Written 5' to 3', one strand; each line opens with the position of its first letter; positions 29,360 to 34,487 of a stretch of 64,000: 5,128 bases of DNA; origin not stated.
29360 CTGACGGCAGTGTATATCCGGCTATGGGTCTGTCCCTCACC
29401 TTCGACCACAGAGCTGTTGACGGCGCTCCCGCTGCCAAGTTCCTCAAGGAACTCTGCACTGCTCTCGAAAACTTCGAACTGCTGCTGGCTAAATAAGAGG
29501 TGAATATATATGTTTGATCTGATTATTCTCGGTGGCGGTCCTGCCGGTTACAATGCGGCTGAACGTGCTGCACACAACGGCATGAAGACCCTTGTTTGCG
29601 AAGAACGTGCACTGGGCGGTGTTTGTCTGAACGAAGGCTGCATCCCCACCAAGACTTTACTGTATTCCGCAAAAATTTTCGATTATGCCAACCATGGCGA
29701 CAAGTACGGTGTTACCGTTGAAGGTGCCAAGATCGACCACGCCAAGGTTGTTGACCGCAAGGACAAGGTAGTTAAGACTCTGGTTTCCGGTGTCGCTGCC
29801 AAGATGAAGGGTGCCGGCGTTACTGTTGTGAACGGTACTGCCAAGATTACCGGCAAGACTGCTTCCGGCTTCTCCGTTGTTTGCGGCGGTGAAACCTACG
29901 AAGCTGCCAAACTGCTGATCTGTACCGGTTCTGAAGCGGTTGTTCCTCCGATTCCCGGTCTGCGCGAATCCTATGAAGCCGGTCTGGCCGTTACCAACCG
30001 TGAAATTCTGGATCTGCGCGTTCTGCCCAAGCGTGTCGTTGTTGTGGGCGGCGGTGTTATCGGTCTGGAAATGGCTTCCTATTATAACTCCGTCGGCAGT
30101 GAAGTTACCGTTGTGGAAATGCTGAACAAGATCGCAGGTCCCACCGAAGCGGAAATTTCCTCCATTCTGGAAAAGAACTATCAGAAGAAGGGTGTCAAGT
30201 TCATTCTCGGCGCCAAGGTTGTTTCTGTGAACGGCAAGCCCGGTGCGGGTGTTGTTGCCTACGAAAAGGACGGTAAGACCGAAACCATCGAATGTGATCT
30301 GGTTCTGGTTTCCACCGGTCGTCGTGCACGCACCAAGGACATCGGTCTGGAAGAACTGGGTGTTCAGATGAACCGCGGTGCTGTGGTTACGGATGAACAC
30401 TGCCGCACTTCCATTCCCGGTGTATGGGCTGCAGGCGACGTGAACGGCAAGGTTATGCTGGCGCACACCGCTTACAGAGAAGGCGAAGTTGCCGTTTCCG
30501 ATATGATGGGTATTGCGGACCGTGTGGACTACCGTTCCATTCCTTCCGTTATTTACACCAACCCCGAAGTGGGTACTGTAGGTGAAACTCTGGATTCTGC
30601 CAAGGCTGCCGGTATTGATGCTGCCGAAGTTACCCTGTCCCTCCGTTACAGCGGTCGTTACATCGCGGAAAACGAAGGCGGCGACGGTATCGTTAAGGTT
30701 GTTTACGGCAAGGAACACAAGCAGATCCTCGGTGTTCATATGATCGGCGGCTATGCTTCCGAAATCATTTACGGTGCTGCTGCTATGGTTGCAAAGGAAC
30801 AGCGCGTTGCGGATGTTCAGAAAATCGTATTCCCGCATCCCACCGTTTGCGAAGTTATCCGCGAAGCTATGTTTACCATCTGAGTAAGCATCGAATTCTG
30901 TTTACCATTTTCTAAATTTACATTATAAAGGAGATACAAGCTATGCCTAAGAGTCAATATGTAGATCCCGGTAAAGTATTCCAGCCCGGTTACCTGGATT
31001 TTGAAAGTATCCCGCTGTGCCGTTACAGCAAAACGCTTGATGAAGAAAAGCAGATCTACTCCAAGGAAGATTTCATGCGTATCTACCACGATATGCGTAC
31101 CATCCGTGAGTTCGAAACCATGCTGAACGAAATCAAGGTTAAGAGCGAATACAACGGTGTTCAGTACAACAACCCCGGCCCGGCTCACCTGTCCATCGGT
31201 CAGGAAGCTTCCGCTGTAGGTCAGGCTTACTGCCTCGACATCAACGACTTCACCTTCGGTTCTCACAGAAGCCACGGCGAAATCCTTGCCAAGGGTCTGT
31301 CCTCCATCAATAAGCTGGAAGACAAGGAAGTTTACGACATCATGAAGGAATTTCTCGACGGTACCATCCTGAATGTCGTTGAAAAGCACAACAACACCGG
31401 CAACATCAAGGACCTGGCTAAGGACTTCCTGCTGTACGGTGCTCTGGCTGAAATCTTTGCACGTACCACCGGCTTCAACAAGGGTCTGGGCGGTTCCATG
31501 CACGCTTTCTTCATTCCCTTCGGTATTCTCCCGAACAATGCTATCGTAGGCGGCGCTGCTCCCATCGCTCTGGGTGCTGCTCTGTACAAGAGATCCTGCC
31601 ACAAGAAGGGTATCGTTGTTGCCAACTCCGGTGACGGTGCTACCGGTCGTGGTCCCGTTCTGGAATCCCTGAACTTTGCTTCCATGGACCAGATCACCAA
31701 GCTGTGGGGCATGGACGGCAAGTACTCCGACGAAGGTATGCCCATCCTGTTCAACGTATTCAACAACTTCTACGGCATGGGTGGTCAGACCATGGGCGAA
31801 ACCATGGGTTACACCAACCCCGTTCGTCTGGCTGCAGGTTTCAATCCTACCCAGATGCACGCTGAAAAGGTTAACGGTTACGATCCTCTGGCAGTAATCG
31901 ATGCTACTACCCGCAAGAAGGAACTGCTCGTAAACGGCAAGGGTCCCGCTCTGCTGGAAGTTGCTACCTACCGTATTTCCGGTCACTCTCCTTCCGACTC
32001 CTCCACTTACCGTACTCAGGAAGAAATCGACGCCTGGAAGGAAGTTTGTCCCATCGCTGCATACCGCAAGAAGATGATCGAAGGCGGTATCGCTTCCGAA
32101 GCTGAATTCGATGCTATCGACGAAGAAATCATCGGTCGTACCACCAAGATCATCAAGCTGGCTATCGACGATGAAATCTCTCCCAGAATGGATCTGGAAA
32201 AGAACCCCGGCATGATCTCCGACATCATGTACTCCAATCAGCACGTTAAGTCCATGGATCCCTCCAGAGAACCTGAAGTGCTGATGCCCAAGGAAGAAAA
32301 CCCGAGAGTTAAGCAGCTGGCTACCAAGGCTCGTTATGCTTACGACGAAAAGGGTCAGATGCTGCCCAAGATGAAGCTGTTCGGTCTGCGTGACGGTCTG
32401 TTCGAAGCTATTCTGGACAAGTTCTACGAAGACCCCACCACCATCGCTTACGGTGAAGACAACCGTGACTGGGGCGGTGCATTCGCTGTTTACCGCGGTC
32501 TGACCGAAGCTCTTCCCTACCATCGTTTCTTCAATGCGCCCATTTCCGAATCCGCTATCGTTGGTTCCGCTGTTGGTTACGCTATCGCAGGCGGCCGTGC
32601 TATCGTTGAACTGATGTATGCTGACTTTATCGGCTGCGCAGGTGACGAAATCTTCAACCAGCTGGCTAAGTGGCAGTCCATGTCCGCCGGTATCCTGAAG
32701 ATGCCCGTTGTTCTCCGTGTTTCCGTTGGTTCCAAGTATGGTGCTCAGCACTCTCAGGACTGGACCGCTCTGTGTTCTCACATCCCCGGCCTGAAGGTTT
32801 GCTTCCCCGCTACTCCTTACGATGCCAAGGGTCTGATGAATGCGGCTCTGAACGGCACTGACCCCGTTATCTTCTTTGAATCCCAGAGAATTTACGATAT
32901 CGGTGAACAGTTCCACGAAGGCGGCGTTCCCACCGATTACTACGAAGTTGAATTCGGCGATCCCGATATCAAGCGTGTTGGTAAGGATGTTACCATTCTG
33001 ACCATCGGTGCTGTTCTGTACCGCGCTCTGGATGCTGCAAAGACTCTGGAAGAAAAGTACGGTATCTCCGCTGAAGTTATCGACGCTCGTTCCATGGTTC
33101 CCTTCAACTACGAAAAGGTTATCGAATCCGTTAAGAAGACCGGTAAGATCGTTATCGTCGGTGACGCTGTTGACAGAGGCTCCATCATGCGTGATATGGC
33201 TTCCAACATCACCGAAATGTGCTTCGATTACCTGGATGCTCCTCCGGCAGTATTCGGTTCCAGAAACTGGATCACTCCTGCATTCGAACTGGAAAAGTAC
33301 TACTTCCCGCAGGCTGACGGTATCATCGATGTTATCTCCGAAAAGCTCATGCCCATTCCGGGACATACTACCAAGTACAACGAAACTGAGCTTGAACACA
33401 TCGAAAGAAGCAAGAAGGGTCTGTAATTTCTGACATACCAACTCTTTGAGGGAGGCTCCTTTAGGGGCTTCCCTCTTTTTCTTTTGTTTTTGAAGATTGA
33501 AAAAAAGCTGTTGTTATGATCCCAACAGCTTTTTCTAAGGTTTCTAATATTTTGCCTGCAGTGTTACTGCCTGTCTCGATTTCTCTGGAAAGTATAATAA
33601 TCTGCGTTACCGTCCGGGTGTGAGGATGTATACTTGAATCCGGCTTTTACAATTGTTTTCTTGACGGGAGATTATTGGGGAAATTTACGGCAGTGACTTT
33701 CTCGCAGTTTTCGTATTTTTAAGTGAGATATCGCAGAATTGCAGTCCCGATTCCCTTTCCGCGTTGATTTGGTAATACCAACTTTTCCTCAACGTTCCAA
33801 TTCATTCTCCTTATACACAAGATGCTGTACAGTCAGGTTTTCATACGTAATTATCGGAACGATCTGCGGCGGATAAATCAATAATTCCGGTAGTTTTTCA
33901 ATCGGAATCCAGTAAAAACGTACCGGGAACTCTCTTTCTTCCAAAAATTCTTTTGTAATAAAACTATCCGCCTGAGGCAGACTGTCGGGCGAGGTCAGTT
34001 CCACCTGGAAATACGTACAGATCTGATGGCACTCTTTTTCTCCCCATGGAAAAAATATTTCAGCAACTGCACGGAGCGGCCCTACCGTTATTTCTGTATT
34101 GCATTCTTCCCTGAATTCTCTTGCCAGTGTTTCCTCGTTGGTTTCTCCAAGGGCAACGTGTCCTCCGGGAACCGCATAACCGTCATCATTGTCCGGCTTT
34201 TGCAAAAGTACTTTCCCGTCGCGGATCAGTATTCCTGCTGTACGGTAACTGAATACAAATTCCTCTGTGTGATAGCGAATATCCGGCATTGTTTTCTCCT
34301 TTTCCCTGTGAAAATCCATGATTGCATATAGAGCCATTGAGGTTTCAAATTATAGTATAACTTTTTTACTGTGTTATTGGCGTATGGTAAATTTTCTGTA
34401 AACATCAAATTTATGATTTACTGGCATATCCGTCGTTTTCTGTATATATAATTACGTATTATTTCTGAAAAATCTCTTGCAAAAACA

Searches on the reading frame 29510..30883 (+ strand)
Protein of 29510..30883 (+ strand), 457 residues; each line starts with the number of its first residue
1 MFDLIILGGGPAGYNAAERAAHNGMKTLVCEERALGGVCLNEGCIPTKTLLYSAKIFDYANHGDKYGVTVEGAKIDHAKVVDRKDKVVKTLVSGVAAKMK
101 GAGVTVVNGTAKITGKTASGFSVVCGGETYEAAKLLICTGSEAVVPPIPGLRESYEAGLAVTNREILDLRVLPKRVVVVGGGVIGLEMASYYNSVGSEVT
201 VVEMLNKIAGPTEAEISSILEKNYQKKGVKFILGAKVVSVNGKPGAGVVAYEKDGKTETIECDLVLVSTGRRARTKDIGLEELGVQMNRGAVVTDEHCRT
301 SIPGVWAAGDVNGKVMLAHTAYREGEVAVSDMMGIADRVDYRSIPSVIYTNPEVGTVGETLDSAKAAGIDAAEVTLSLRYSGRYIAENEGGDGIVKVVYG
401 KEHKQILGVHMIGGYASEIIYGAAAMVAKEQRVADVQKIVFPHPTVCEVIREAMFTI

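Call 13: search_protein_families(library=pfam, proteins=[window:29510-30883:+], max_evalue=0.001)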
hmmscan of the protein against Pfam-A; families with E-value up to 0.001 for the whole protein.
window:29510-30883:+ (457 aa): 15 families
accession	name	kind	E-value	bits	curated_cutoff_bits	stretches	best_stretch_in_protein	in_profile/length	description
PF07992.20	Pyr_redox_2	-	8.7e-73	245.7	26.1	1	2-325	1-291/291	Pyridine nucleotide-disulphide oxidoreductase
PF02852.28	Pyr_redox_dim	-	1.4e-25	90.1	25.3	1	344-453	1-109/110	Pyridine nucleotide-disulphide oxidoreductase, dimerisation domain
PF00070.33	Pyr_redox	-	2.1e-22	79.9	22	1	175-246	1-72/82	Pyridine nucleotide-disulphide oxidoreductase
PF13738.12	Pyr_redox_3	-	8.1e-15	55.3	30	1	5-309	1-305/305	Pyridine nucleotide-disulphide oxidoreductase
PF03486.20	HI0933_like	-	1.2e-09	38.5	50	0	3-33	2-32/244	HI0933-like protein Rossmann domain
PF13450.12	NAD_binding_8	-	9.8e-08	32.6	21.9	0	178-210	1-33/68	NAD(P)-binding Rossmann-like domain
PF01266.30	DAO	-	2.9e-07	30.8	27.9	0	175-209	1-35/353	FAD dependent oxidoreductase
PF05834.18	Lycopene_cycl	-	1.9e-06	27.7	23.4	0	217-294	90-161/380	Lycopene cyclase protein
PF12831.13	FAD_oxidored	-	2.1e-06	27.7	27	1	3-45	1-44/416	FAD dependent oxidoreductase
PF01134.28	GIDA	-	3e-06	27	22.1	0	3-47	1-43/391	Glucose inhibited division protein A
PF01262.27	AlaDh_PNT_C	-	2.5e-05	24.2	23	0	171-207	26-62/214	Alanine dehydrogenase/PNT, C-terminal domain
PF01494.25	FAD_binding_3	-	0.00019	21.2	22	0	215-280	101-169/349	FAD binding domain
PF00890.30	FAD_binding_2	-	0.0002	21.1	20.4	0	3-32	1-30/414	FAD binding domain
PF02737.24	3HCDH_N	-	0.00034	21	22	0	176-230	2-56/180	3-hydroxyacyl-CoA dehydrogenase, NAD binding domain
PF01946.23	Thi4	-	0.00044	20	26.2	0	3-39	19-57/235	Thi4 family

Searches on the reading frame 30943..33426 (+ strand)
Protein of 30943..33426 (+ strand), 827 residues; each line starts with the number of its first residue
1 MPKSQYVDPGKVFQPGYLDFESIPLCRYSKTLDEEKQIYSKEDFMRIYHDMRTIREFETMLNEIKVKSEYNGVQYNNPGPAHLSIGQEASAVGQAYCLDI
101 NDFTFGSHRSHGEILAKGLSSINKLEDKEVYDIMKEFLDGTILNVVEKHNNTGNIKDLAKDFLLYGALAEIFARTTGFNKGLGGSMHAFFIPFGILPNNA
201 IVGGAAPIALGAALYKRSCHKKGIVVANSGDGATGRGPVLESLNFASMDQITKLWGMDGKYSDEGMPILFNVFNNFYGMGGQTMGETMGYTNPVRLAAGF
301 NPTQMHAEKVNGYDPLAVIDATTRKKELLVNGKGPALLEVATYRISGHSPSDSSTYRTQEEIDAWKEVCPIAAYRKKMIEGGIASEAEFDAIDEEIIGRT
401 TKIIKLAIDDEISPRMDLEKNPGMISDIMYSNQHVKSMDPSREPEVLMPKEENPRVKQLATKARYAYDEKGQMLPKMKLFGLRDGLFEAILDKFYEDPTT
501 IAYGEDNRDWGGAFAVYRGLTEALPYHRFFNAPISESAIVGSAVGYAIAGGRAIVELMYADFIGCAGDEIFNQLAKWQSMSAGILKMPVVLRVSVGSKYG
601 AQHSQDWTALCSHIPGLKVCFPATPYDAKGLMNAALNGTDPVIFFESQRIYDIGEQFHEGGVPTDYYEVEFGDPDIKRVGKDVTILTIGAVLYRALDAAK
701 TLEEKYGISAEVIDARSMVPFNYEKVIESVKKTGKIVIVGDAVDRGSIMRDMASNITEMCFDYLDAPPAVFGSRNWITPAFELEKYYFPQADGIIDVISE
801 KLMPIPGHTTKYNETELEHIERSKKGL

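Call 13: search_protein_families(library=pfam, proteins=[window:30943-33426:+], max_evalue=0.001)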
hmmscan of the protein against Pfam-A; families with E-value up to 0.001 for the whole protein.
window:30943-33426:+ (827 aa): 3 families
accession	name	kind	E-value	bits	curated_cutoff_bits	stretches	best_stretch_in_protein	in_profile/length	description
PF00676.26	E1_dh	-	5.6e-47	160.6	22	2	168-405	66-289/300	Dehydrogenase E1 component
PF02779.29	Transket_pyr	-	3.1e-29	102.3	27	1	488-651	11-172/174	Transketolase, pyrimidine binding domain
PF02780.25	Transketolase_C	-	1.6e-28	99.5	25.9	1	675-794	4-124/124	Transketolase, C-terminal domain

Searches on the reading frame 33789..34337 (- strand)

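Call 13: search_protein_families(library=pfam, proteins=[window:33789-34337:-], max_evalue=0.001)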
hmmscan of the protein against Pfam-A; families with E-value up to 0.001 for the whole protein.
window:33789-34337:- (182 aa): 1 family
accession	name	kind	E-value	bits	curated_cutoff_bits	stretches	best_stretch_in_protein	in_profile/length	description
PF00293.34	NUDIX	-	1e-11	45.4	21.1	1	32-149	4-118/134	NUDIX domain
